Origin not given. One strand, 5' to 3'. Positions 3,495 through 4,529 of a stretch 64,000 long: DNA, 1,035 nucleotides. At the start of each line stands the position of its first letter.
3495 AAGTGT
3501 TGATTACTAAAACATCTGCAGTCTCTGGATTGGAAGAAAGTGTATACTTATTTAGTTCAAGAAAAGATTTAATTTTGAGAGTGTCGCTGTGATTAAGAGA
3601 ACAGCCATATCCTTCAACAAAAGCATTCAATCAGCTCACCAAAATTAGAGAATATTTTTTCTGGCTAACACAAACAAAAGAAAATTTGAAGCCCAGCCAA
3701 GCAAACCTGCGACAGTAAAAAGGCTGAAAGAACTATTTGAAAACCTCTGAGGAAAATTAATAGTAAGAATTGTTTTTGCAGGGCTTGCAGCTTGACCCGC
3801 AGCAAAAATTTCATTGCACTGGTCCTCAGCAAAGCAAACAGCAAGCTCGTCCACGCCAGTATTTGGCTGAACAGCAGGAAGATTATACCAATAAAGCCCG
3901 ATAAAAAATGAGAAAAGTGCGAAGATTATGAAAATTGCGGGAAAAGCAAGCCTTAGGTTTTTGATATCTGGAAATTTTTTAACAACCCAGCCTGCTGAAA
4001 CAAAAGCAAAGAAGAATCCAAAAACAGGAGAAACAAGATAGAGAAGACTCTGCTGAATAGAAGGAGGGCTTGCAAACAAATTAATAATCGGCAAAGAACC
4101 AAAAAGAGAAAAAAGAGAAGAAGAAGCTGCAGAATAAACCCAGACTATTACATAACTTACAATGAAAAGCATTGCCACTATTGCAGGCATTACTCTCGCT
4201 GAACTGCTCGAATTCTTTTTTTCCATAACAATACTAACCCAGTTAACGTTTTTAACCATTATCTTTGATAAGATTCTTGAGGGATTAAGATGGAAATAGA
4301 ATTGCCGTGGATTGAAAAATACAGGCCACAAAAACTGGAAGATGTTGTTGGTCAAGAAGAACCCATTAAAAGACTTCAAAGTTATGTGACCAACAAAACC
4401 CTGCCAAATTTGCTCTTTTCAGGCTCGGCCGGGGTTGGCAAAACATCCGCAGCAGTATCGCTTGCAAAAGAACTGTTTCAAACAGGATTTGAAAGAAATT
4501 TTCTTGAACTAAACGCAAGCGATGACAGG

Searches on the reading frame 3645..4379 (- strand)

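Call 24: search_protein_families(library=pfam, proteins=[window:3645-4379:-], max_evalue=0.01)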
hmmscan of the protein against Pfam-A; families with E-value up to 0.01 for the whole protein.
window:3645-4379:- (244 aa): 2 families
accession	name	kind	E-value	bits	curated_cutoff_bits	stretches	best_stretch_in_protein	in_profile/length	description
PF02632.19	BioY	-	7.3e-05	23.2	25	1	69-169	11-104/140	BioY family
PF07690.21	MFS_1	-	0.0012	18.3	33.4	1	69-230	195-344/347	Major Facilitator Superfamily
